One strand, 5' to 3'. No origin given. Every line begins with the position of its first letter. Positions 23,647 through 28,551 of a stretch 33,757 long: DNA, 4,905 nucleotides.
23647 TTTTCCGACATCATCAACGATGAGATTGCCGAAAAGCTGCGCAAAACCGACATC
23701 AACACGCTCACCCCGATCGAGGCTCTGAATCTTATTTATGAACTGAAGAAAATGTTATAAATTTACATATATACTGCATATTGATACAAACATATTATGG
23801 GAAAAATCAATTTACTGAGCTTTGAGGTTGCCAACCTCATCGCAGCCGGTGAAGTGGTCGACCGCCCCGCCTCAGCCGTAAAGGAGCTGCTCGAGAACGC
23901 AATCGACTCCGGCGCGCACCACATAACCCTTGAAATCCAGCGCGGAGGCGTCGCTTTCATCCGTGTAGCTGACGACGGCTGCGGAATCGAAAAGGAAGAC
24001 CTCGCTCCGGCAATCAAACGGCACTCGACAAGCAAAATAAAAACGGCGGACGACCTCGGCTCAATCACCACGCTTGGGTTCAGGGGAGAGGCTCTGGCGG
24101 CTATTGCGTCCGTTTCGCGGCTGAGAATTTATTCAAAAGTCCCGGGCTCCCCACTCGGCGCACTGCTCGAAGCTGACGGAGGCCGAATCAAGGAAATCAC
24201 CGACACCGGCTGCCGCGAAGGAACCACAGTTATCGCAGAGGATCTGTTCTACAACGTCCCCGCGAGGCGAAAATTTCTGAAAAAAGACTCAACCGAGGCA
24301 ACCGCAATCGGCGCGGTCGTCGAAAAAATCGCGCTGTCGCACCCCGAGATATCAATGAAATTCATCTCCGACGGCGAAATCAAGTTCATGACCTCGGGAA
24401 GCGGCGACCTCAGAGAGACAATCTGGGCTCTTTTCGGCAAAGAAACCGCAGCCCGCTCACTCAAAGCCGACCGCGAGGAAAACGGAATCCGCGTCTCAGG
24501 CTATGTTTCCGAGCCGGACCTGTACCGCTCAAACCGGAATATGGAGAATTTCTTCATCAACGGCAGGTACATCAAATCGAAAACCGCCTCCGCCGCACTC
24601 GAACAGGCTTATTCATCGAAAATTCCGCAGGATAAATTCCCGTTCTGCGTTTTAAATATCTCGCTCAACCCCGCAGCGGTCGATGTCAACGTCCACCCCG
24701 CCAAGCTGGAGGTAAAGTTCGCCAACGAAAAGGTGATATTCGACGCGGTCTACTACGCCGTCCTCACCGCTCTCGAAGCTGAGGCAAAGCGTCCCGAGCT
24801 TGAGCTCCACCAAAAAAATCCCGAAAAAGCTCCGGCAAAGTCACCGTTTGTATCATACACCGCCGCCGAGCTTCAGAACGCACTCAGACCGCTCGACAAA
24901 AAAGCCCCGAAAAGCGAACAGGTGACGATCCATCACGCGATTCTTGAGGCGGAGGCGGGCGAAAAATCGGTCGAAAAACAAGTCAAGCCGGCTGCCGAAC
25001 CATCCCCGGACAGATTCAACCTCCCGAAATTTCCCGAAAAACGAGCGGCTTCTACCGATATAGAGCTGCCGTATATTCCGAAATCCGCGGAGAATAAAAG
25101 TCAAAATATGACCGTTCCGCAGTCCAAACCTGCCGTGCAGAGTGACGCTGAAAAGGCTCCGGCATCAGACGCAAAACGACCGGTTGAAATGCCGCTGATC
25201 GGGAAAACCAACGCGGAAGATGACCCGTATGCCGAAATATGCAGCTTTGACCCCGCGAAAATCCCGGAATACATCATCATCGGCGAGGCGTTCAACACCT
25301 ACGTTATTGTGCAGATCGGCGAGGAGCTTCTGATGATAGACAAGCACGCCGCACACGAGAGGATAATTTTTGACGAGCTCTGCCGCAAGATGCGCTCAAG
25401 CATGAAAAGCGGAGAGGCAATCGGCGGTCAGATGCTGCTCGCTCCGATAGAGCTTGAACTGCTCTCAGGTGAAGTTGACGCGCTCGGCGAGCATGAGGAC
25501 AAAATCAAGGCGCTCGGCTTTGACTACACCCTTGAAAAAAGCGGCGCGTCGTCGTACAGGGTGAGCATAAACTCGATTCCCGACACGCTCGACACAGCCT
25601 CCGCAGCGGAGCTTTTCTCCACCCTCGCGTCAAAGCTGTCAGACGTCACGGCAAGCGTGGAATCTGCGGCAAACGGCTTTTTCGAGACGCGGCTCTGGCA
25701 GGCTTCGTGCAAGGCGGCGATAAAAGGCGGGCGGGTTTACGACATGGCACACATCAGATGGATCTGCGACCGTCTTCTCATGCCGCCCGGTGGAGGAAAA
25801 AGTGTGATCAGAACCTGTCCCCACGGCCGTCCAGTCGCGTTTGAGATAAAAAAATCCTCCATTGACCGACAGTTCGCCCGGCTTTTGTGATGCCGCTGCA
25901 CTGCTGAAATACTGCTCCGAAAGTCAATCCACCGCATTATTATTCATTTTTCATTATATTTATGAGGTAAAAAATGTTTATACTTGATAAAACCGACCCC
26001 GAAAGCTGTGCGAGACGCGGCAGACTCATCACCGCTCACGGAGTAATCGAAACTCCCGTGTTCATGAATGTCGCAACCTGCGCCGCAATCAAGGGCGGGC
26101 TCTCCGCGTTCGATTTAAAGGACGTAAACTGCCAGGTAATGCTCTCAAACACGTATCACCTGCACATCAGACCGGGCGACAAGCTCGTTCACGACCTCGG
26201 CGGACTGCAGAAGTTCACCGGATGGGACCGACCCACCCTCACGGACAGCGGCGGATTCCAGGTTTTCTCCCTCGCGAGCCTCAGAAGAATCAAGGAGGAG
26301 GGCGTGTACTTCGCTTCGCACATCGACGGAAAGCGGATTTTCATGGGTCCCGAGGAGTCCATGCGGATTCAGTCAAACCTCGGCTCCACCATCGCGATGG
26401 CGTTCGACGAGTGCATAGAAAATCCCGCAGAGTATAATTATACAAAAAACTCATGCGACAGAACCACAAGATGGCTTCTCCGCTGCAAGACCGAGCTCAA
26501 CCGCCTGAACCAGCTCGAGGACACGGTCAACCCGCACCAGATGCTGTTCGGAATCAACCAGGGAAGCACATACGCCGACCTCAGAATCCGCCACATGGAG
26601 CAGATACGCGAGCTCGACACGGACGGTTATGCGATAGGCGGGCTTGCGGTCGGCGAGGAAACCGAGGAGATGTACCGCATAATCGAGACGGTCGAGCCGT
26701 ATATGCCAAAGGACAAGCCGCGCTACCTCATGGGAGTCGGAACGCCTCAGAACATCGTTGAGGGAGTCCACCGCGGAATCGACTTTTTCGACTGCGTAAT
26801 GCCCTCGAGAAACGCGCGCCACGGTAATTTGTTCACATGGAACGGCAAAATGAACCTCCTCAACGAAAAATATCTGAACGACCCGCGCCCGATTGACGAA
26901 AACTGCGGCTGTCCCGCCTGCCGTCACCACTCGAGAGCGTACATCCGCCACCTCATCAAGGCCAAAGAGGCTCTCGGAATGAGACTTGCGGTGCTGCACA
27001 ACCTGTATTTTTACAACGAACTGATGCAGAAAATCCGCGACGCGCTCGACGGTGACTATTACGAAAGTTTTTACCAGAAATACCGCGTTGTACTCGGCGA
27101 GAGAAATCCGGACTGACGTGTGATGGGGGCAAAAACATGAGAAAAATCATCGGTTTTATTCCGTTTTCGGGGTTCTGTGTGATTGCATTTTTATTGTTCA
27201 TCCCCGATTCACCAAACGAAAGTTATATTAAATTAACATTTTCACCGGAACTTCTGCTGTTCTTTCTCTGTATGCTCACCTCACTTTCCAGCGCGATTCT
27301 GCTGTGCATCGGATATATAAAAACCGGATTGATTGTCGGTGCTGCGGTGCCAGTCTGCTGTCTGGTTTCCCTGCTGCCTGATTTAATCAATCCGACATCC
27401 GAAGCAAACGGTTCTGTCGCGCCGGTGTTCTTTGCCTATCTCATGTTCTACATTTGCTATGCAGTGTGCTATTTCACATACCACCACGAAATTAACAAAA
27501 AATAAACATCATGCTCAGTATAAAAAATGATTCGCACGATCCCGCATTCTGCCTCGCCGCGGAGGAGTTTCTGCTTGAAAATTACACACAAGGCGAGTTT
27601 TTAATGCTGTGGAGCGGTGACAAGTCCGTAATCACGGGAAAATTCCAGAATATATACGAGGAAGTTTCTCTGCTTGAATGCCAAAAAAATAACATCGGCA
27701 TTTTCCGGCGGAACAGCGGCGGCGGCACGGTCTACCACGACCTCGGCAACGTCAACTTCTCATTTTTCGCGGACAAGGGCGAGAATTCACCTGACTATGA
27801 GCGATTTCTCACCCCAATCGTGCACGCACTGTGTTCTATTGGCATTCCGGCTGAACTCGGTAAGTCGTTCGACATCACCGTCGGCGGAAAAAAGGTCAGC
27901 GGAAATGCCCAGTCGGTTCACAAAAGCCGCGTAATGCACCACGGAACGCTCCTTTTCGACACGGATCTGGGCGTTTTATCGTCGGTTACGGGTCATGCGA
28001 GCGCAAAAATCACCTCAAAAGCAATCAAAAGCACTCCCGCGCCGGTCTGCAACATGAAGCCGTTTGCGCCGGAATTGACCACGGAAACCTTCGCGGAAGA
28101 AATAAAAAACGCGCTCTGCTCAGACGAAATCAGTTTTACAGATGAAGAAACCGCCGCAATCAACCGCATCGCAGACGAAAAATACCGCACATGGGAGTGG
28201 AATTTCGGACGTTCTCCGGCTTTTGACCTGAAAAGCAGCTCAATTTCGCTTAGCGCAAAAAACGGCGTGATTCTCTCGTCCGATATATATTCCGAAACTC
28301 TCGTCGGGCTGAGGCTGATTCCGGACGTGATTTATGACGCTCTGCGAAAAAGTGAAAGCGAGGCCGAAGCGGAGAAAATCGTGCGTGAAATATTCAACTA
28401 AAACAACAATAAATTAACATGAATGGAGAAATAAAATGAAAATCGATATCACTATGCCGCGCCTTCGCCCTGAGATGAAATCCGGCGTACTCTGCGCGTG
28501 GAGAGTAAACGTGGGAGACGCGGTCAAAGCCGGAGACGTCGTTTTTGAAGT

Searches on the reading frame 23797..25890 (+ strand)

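Call 9: search_protein_families(library=pfam, proteins=[window:23797-25890:+])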
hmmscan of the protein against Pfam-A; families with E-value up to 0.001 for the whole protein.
window:23797-25890:+ (697 aa): 4 families
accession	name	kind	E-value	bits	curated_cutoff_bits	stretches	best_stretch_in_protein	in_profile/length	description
PF01119.25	DNA_mis_repair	-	1e-37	128.8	26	1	211-326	3-118/119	DNA mismatch repair protein, C-terminal domain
PF08676.16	MutL_C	-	4.7e-20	72.2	25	1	497-646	3-140/142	MutL C terminal dimerisation domain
PF13589.12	HATPase_c_3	-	7.6e-11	42.6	25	1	25-115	4-94/137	Histidine kinase-, DNA gyrase B-, and HSP90-like ATPase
PF02518.31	HATPase_c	-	1e-07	32.8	26.4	1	22-78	4-63/111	Histidine kinase-, DNA gyrase B-, and HSP90-like ATPase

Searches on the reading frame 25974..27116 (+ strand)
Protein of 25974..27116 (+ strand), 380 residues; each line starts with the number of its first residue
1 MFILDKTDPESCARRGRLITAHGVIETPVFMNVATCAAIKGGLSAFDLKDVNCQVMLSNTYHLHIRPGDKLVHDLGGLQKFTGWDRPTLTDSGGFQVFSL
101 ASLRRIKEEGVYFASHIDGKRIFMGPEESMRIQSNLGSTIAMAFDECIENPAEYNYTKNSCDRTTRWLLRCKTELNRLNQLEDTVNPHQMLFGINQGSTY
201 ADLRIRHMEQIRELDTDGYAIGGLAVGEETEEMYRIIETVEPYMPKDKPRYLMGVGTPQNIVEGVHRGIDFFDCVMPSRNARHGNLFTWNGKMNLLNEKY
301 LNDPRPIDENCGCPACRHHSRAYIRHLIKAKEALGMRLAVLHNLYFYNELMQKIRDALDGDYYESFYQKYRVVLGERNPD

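Call 9: search_protein_families(library=pfam, proteins=[window:25974-27116:+])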
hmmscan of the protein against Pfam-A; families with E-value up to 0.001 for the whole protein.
window:25974-27116:+ (380 aa): 1 family
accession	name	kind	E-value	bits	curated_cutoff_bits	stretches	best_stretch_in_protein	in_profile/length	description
PF01702.25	TGT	-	3.3e-155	517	26.3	1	13-370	3-351/357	Queuine tRNA-ribosyltransferase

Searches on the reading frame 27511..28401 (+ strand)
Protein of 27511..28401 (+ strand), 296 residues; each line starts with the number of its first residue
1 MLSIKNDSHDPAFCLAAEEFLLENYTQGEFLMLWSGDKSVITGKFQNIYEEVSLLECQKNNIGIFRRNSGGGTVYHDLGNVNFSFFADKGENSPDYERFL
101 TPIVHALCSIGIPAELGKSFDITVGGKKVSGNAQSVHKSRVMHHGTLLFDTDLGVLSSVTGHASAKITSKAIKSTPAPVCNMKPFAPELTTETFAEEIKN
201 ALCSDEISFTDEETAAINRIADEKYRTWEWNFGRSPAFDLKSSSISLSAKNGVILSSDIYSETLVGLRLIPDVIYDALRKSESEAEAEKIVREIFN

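Call 86: search_protein_families(library=pfam, proteins=[window:27511-28401:+], max_evalue=0.00001)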
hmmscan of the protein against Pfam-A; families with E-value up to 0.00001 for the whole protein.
window:27511-28401:+ (296 aa): 2 families
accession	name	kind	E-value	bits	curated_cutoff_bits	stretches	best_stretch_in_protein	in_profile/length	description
PF21948.1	LplA-B_cat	-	1e-55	189.3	27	1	10-202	1-199/200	Lipoyl protein ligase A/B catalytic domain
PF03099.24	BPL_LplA_LipB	-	5e-06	26.9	21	0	48-152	7-133/133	Biotin/lipoate A/B protein ligase family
